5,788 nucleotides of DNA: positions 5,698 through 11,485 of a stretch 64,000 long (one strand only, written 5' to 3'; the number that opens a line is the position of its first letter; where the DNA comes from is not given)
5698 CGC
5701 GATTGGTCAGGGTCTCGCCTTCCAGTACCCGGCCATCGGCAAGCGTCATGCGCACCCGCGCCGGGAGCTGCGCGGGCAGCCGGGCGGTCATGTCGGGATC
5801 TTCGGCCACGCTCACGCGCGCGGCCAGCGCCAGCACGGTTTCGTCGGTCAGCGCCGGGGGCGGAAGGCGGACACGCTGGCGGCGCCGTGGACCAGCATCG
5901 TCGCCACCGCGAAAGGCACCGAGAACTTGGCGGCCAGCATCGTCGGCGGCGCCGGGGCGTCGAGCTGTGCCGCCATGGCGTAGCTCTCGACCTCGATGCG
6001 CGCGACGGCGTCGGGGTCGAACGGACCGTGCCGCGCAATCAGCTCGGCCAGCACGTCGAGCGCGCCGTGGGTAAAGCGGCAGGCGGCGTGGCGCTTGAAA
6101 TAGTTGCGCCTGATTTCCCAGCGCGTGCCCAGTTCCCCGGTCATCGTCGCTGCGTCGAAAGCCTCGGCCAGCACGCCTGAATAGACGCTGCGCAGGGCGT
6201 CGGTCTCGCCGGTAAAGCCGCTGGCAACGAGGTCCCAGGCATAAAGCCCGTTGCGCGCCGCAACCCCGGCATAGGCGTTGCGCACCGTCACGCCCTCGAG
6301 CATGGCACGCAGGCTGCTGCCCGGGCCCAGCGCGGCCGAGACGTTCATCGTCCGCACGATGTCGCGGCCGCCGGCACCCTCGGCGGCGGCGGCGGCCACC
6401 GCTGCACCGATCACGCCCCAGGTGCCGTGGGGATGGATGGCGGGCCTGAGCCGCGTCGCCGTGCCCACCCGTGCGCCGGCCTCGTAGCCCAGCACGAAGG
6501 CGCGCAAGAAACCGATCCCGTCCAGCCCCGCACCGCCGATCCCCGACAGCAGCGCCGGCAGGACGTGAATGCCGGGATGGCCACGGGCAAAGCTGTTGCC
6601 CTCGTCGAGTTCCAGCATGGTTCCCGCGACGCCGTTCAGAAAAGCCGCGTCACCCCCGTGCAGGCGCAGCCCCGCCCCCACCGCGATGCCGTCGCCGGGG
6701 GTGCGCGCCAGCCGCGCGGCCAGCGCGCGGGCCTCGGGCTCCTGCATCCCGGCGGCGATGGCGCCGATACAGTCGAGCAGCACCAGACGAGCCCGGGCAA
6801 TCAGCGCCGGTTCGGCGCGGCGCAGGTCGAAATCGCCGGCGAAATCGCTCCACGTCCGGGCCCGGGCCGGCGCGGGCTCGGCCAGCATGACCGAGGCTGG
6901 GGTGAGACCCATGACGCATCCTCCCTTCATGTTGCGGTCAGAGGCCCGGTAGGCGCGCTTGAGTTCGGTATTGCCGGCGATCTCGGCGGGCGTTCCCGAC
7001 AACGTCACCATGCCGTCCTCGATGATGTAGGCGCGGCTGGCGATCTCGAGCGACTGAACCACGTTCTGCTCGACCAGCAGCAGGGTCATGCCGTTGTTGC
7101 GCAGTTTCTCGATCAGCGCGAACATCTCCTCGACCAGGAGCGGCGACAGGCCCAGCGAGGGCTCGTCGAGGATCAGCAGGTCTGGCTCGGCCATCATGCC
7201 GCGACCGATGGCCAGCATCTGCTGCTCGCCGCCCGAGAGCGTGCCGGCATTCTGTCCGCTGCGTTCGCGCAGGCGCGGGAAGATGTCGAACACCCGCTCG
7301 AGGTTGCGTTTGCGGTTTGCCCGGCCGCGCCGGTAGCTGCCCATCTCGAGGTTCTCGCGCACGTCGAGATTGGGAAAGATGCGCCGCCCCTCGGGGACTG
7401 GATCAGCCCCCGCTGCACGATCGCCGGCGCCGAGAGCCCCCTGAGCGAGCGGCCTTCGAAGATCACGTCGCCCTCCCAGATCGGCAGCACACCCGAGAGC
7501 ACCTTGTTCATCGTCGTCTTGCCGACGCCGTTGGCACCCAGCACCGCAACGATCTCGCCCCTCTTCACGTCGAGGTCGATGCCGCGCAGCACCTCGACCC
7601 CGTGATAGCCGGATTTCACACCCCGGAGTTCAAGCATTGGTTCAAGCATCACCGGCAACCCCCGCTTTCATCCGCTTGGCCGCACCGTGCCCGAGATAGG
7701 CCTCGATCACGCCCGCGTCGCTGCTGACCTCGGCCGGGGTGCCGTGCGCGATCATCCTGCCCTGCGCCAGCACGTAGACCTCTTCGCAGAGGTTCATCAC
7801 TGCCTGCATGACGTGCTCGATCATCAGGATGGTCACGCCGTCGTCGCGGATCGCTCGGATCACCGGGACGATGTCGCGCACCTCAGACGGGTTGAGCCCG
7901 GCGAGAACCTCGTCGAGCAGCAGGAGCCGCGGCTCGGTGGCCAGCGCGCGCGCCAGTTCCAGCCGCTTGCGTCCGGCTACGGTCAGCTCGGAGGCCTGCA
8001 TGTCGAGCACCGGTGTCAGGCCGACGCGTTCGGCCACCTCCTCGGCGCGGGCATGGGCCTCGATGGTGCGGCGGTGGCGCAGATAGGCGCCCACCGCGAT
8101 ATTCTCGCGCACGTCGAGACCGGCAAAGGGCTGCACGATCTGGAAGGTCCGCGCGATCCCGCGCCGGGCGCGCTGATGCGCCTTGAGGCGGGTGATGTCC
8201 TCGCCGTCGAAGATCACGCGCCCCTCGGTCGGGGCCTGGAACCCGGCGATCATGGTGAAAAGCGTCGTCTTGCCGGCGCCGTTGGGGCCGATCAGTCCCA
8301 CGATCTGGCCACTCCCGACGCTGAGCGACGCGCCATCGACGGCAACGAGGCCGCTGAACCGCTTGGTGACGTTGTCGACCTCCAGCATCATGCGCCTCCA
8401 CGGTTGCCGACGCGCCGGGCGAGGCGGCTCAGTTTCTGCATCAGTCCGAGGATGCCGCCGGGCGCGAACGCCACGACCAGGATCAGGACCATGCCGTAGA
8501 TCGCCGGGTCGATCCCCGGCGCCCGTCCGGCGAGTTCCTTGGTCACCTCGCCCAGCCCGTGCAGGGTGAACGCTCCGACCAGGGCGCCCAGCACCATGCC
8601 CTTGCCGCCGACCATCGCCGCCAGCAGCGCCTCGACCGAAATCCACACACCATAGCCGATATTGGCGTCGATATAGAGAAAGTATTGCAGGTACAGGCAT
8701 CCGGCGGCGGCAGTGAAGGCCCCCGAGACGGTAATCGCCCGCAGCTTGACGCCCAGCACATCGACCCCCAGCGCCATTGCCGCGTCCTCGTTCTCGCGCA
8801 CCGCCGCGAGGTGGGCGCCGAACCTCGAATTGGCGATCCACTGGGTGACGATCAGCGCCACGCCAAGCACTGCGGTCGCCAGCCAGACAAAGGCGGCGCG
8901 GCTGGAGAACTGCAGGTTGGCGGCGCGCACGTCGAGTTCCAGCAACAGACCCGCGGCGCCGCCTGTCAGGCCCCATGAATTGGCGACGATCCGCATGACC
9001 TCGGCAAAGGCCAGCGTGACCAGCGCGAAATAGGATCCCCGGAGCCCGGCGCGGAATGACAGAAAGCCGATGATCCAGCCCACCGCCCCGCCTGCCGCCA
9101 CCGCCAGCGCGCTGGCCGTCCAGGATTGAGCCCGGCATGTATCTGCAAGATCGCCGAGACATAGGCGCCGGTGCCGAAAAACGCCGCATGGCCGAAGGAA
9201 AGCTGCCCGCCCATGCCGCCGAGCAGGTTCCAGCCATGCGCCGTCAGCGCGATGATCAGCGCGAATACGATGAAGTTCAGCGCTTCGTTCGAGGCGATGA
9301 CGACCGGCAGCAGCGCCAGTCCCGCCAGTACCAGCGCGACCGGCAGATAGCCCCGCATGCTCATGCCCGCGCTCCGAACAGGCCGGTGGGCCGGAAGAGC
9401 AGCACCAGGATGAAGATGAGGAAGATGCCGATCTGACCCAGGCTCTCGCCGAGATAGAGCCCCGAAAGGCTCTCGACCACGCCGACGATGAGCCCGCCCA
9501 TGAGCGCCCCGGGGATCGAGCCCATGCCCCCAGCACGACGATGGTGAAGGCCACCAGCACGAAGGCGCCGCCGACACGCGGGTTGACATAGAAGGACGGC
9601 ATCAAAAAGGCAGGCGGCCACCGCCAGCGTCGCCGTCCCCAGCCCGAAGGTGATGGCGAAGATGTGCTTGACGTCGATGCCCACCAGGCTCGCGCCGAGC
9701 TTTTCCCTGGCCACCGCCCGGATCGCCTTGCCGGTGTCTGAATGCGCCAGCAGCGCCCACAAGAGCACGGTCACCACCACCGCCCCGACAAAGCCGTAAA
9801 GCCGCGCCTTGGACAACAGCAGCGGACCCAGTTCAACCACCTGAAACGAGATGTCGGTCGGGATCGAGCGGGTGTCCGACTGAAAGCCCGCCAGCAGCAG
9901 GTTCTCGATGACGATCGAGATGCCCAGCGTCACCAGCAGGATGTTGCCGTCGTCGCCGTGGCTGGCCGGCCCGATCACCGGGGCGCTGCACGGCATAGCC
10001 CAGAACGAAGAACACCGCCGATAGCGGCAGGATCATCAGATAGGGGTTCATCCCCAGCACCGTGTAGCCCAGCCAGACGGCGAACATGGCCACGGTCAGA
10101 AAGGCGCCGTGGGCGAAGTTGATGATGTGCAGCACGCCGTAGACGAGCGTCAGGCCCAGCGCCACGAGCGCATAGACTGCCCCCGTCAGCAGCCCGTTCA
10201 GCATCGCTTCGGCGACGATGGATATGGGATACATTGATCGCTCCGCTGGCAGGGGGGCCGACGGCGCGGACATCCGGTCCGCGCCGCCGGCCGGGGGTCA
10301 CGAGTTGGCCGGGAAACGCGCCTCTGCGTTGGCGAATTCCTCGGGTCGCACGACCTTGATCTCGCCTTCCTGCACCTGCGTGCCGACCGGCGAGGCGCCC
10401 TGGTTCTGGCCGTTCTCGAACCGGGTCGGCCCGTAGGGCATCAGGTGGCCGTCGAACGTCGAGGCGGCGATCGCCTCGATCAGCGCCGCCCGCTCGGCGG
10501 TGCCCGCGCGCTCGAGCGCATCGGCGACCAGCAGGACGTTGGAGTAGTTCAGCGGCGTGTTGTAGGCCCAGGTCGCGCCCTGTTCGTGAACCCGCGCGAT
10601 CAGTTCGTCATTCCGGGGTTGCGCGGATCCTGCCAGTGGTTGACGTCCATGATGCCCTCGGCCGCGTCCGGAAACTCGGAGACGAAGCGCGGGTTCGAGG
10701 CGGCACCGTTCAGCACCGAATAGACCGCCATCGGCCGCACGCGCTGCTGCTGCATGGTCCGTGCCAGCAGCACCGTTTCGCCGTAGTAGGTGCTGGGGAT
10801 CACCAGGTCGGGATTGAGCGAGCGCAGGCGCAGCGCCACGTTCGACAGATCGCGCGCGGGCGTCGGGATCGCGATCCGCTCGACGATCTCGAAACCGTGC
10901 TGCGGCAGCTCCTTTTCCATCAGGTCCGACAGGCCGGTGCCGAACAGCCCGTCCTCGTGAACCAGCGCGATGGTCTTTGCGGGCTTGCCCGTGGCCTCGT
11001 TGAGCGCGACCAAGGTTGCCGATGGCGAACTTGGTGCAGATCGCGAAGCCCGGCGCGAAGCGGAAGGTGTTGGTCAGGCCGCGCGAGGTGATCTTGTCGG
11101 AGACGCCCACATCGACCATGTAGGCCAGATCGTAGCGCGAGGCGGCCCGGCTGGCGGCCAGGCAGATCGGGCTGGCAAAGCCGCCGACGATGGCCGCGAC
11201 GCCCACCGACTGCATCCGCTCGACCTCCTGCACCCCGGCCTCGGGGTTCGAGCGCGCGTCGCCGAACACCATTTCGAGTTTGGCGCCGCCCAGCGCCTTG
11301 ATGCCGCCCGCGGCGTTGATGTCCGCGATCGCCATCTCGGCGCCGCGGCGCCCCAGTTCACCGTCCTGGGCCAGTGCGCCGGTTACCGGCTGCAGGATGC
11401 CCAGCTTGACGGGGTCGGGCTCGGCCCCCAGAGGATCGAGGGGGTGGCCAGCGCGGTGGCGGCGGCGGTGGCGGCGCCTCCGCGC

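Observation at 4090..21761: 14.7 kb translationally coupled operon plus divergent GntR-LeuCD: gene set suggests an undescribed cyclic-amide/hydantoin-to-branched-dicarboxylate catabolic pathway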

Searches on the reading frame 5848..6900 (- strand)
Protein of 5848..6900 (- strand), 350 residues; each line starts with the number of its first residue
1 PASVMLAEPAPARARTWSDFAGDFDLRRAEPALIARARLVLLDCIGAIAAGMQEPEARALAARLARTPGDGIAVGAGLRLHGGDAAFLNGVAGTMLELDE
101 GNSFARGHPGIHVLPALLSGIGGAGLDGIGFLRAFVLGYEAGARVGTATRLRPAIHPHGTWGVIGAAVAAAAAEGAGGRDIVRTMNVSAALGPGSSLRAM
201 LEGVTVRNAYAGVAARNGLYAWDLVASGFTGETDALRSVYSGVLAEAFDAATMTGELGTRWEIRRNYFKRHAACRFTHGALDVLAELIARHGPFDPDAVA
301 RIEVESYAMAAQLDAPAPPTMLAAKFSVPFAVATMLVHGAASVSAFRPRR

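Call 7: search_protein_families(library=pfam, proteins=[window:5848-6900:-], max_evalue=0.001)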
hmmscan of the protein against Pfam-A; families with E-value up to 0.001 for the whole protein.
window:5848-6900:- (350 aa): 2 families
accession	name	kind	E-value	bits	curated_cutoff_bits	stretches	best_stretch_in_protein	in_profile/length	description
PF03972.19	MmgE_PrpD_N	-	2.1e-29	102.9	32.1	1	18-245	4-233/244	MmgE/PrpD N-terminal domain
PF19305.4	MmgE_PrpD_C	-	2e-12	47.7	32.1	1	271-349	1-80/173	MmgE/PrpD C-terminal domain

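Call 8: search_protein_families(library=ncbifam, proteins=[window:5848-6900:-], max_evalue=0.001)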
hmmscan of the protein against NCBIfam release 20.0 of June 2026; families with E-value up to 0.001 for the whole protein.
window:5848-6900:- (350 aa): 0 families

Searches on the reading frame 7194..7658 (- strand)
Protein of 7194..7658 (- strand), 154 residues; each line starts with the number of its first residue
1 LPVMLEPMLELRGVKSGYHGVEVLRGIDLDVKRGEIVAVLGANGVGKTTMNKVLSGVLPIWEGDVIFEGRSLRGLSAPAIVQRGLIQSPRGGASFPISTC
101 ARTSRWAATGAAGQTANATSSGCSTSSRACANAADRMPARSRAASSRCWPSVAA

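Call 10: search_protein_families(library=pfam, proteins=[window:7194-7658:-])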
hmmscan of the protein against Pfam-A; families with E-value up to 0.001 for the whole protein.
window:7194-7658:- (154 aa): 1 family
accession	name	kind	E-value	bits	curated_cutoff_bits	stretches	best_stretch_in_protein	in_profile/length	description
PF00005.33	ABC_tran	-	2.1e-10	41.7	25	1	24-74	1-51/137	ABC transporter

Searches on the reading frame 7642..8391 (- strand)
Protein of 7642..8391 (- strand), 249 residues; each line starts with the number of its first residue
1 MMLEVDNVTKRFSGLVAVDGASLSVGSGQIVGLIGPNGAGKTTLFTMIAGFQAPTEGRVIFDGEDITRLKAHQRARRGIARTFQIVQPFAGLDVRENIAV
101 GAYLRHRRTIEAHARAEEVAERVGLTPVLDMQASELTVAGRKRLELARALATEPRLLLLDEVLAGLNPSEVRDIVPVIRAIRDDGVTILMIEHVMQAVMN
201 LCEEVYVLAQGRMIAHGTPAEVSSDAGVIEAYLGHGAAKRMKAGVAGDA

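Call 10: search_protein_families(library=pfam, proteins=[window:7642-8391:-])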
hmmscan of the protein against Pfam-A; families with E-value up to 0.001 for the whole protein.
window:7642-8391:- (249 aa): 3 families
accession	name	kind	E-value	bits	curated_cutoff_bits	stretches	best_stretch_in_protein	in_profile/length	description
PF00005.33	ABC_tran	-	1.9e-31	109.9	25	1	19-162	2-135/137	ABC transporter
PF12399.14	BCA_ABC_TP_C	-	2.3e-11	43.5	25.5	1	212-238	1-27/27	Branched-chain amino acid ATP-binding cassette transporter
PF13304.12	AAA_21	-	1.4e-06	29.1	27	0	30-51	1-22/304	AAA domain, putative AbiEii toxin, Type IV TA system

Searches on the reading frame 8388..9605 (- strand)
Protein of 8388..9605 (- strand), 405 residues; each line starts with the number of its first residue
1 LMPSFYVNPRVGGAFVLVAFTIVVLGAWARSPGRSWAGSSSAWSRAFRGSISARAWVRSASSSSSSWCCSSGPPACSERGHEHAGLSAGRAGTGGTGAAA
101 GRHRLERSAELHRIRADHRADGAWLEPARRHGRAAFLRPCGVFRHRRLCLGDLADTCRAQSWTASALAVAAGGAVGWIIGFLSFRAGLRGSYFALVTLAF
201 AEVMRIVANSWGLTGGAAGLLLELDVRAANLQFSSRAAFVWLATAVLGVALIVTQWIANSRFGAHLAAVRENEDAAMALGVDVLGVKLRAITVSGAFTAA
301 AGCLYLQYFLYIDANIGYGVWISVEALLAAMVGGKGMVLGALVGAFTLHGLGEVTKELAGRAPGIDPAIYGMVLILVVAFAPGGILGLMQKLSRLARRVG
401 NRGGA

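Call 10: search_protein_families(library=pfam, proteins=[window:8388-9605:-])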
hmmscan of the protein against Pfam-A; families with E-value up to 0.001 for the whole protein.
window:8388-9605:- (405 aa): 1 family
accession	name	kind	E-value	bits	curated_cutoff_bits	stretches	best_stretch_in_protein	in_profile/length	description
PF02653.21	BPD_transp_2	-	1.3e-27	97.1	26.8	1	159-378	53-269/269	Branched-chain amino acid transport system / permease component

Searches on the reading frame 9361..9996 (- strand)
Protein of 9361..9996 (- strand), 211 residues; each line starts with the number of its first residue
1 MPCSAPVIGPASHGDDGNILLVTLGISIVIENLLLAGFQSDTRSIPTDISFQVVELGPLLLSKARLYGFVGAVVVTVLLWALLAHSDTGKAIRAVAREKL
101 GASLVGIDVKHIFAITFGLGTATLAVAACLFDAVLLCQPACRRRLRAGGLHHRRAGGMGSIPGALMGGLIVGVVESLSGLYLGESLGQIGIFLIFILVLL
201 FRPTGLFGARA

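Call 10: search_protein_families(library=pfam, proteins=[window:9361-9996:-])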
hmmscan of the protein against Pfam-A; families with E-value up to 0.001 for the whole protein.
window:9361-9996:- (211 aa): 1 family
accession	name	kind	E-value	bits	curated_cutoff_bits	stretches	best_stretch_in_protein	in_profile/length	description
PF02653.21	BPD_transp_2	-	1.8e-13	50.7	26.8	1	21-199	86-269/269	Branched-chain amino acid transport system / permease component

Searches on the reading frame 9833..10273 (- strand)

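Call 10: search_protein_families(library=pfam, proteins=[window:9833-10273:-])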
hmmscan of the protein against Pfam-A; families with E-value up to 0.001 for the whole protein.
window:9833-10273:- (146 aa): 1 family
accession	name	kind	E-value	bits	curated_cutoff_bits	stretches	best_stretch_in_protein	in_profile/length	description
PF02653.21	BPD_transp_2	-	3.6e-10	39.9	26.8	1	24-91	2-69/269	Branched-chain amino acid transport system / permease component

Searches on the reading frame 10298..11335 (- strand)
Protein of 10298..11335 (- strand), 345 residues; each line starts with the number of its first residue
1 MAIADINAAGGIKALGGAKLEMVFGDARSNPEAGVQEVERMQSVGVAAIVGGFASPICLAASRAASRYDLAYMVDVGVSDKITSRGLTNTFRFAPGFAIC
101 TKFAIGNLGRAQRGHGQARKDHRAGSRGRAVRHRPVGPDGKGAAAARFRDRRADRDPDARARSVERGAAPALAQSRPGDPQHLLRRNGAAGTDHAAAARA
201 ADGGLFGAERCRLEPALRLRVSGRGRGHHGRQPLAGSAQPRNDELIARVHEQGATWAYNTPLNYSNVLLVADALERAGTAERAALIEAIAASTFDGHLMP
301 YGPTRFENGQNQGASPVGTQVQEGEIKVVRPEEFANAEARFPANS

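Call 10: search_protein_families(library=pfam, proteins=[window:10298-11335:-])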
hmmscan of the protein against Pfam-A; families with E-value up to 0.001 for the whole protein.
window:10298-11335:- (345 aa): 3 families
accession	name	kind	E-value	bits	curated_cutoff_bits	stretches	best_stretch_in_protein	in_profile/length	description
PF13458.12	Peripla_BP_6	-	3e-19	70.3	31.7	2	1-96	27-117/343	Periplasmic binding protein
PF13433.12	Peripla_BP_5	-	5.2e-07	29.5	27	0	1-55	26-78/363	Periplasmic binding protein domain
PF01094.35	ANF_receptor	-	0.00033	20.2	25.4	0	1-71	8-76/353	Receptor family ligand binding region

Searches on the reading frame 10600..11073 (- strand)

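Call 10: search_protein_families(library=pfam, proteins=[window:10600-11073:-])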
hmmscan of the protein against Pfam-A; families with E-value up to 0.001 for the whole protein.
window:10600-11073:- (157 aa): 1 family
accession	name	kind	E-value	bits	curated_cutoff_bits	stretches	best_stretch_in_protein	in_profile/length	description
PF13458.12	Peripla_BP_6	-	1.7e-10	41.6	31.7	1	25-153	127-256/343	Periplasmic binding protein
